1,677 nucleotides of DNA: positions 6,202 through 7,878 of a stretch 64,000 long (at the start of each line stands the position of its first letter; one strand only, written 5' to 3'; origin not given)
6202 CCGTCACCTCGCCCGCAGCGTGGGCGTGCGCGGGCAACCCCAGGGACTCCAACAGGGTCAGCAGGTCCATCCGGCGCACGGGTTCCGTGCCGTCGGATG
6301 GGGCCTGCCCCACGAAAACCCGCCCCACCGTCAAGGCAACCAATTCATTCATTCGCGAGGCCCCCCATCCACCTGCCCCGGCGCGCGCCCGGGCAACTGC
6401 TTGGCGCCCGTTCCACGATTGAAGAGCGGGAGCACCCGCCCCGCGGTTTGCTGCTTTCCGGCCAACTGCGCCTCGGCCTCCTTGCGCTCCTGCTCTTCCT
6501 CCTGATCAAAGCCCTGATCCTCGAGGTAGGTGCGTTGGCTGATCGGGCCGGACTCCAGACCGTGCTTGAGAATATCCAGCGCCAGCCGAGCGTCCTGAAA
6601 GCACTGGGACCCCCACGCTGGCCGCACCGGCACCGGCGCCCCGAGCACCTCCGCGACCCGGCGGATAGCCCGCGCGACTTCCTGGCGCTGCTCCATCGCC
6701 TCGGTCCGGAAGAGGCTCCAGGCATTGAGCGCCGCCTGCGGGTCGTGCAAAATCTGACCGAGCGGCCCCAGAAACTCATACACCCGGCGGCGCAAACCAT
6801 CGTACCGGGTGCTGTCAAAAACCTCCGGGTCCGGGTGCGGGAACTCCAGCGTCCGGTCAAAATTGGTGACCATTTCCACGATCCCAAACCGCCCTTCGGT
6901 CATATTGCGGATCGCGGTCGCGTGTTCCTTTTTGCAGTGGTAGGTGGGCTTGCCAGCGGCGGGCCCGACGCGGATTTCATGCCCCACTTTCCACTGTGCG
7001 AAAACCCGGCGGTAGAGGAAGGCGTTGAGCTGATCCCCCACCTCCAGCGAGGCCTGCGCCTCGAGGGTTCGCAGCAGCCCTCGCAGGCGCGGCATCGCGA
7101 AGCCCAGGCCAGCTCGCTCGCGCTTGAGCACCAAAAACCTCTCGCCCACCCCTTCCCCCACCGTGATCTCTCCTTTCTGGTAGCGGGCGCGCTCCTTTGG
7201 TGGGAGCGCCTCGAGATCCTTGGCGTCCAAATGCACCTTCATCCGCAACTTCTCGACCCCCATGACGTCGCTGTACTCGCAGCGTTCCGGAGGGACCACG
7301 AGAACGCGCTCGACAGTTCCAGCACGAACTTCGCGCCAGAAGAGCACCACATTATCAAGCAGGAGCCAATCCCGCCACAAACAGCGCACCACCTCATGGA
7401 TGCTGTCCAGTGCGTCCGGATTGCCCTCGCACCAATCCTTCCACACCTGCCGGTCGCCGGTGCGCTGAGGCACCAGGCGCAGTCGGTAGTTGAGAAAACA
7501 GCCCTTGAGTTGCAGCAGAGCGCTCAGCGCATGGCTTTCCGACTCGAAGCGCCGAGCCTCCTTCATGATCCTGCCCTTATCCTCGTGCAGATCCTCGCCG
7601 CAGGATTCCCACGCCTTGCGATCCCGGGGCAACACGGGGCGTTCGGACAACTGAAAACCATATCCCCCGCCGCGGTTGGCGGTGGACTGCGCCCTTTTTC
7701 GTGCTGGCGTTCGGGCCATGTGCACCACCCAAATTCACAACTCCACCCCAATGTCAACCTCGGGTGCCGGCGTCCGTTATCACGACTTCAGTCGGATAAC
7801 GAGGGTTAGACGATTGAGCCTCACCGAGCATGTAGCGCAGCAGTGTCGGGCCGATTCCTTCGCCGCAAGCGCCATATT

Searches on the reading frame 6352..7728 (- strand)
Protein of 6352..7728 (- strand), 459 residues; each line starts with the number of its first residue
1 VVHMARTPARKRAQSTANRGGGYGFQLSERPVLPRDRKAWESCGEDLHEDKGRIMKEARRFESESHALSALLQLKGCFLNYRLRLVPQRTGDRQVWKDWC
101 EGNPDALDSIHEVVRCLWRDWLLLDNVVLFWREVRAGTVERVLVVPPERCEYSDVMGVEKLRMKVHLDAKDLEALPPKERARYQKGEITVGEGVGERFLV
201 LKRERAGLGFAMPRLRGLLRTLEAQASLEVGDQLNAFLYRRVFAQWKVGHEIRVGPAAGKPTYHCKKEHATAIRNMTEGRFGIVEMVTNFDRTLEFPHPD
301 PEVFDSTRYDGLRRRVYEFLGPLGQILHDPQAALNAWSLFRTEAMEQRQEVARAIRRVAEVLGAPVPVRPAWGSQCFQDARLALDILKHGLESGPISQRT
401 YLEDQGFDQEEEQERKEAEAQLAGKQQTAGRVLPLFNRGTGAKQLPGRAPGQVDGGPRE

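Call 42: search_protein_families(library=pfam, proteins=[window:6352-7728:-], max_evalue=0.01)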
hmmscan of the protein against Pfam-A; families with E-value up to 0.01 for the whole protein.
window:6352-7728:- (459 aa): 0 families

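Call 55: search_protein_families(library=phrogs, proteins=[window:6352-7728:-], max_evalue=0.01)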
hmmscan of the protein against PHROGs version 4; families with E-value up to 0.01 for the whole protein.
window:6352-7728:- (459 aa): 0 families

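Call 58: find_homologous_proteins(query=window:6352-7728:-, max_evalue=0.001)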
Query window:6352-7728:- (459 aa): 2 proteins with E <= 0.001 among 8000 candidates.
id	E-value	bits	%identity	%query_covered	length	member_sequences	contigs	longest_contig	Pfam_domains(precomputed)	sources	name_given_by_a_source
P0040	0.0e+0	1047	100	99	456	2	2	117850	-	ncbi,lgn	-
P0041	5.2e-122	426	49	92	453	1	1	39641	-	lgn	-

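Call 59: find_encoding_contigs(protein=P0040, flank=10000, max_places=3)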
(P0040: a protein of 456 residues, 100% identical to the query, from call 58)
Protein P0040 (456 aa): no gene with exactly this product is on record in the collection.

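Call 70: search_solved_structures(query=A4, max_evalue=10, show_alignments=1)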
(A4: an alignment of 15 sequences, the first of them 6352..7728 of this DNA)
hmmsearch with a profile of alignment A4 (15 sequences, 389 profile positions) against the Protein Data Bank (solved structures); distinct sequences matched with E-value up to 10: 0.

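Call 71: search_protein_families(library=pfam, alignment_id=A4, max_evalue=1)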
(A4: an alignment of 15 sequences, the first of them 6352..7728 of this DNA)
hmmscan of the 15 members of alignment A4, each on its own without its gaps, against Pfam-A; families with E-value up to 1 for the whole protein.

A. member 1, window:6352-7728:- (459 aa): 0 families

B. families by the number of members that match (of 15 scanned): 11 families
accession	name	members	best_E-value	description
PF03020.21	LEM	2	0.13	LEM domain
PF04819.17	DUF716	2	0.17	Family of unknown function (DUF716)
PF08075.16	NOPS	1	0.024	NOPS (NUC059) domain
PF14067.11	LssY_C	1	0.04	LssY C-terminus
PF23768.1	DUF7167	1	0.073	Domain of unknown function (DUF7167)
PF09039.17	HTH_Tnp_Mu_2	1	0.11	Mu DNA binding, I gamma subdomain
PF09275.15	Pertus-S4-tox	1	0.14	Pertussis toxin S4 subunit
PF24113.1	DUF7387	1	0.16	Family of unknown function (DUF7387)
PF03387.19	Herpes_UL46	1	0.26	Herpesvirus UL46 protein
PF07074.17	TRAP-gamma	1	0.27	Translocon-associated protein, gamma subunit (TRAP-gamma)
PF18798.6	LPD3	1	0.35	Large polyvalent protein-associated domain 3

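Call 73: find_homologous_proteins(query=A4, max_evalue=0.001)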
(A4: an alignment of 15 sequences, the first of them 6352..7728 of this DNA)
Query A4 (15 sequences) (459 aa, profile of the alignment): 4 proteins with E <= 0.001 among 8000 candidates.
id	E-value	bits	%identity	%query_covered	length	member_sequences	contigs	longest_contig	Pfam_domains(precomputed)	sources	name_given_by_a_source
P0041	7.4e-152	524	49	92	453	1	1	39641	-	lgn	-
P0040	1.2e-150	520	100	99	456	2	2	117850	-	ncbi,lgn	-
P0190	1.4e-126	441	26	89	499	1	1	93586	-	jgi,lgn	jgi:hypothetical protein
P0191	2.8e-111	390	35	73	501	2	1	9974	-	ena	-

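Call 80: predict_structure(alignment_id=A5)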
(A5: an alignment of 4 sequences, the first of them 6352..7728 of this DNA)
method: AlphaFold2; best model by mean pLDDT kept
length: 459 residues; sequences in the alignment: 4
mean_pLDDT: 49.0   pTM: 0.43
mean pLDDT of the five models: 49.0, 49.0, 45.9, 43.5, 42.8
residues with pLDDT >= 90: 1; 70-90: 99; 50-70: 83; < 50: 276
segments of 3 or more residues with pLDDT < 50: 1-74, 76-81, 204-216, 220-328, 378-409, 422-459
pLDDT, mean of each block of 10 residues (from residue 1): 29 24 23 29 28 31 37 48 72 87 83 68 64 70 67 70 68 70 72 77 49 46 40 26 23 33 41 41 26 32 41 38 48 56 69 83 85 53 44 34 41 56 40 27 28 30
secondary structure, 60 per line:
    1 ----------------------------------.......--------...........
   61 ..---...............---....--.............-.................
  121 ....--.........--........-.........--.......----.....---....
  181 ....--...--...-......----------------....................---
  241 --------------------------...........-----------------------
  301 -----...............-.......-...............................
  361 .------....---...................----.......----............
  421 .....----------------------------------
elements in order: H35-41 H50-62 H66-80 E84-87 H90-102 H104-124 E127-135 E138-145 E150-155 E158-164 H169-173 H177-184 E187-189 E196-201 H218-237 H267-277 H306-320 H322-328 H330-361 E368-371 H375-393 H398-404 H409-425

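Call 82: fold_search(model_id=the predicted structure, library=pdb)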
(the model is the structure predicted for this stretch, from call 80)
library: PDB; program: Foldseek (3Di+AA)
matches with E <= 10: 295; with E <= 0.001: 20
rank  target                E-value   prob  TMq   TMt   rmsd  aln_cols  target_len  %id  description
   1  8qsi_PA               3.6e-06  1.00  0.34  0.38  21.6       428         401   16  Portal protein of empty Haloferax tailed virus 1. (released 2024-10-23)
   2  8qsy_PC               8.7e-06  1.00  0.34  0.39  20.8       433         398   14  Portal capsid interface of full Haloferax tailed virus 1. (released 2024-10-23)
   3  8qqn_PA               1.7e-05  1.00  0.35  0.39  18.2       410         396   15  Portal protein of full Haloferax tailed virus 1. (released 2024-10-16)
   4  8qsy_PH               2.0e-05  1.00  0.34  0.39  18.4       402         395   14  Portal capsid interface of full Haloferax tailed virus 1. (released 2024-10-23)
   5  8qsy_PK               2.5e-05  1.00  0.34  0.38  18.8       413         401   16  Portal capsid interface of full Haloferax tailed virus 1. (released 2024-10-23)
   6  8qsy_PD               2.9e-05  1.00  0.34  0.39  18.7       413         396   15  Portal capsid interface of full Haloferax tailed virus 1. (released 2024-10-23)
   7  6uzc_H                2.9e-05  1.00  0.33  0.32  24.8       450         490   14  Portal vertex structure of bacteriophage T4 (released 2020-04-29)
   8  8qsy_PI               3.1e-05  1.00  0.35  0.40  21.3       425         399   15  Portal capsid interface of full Haloferax tailed virus 1. (released 2024-10-23)
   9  6uzc_O                4.3e-05  1.00  0.33  0.31  26.6       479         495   13  Portal vertex structure of bacteriophage T4 (released 2020-04-29)
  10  6uzc_E                4.8e-05  1.00  0.33  0.31  24.3       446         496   13  Portal vertex structure of bacteriophage T4 (released 2020-04-29)
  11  6uzc_G                5.4e-05  1.00  0.33  0.31  25.1       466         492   13  Portal vertex structure of bacteriophage T4 (released 2020-04-29)
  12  9rkq_A                4.4e-04  1.00  0.29  0.33  20.6       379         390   11  Agrobacterium phage 7-7-1 portal (released 2025-12-10)
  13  9vyf_Q                4.4e-04  0.99  0.32  0.28  30.6       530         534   13  Cyanopodophage Pan3 portal complex (released 2025-11-26)
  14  9vyf_L                4.6e-04  0.98  0.28  0.24  27.2       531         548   13  Cyanopodophage Pan3 portal complex (released 2025-11-26)
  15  9mkb_A2               5.1e-04  0.99  0.32  0.29  28.1       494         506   12  Structure of the bacteriophage T4 portal-neck-tail complex (released 2025-12-24)
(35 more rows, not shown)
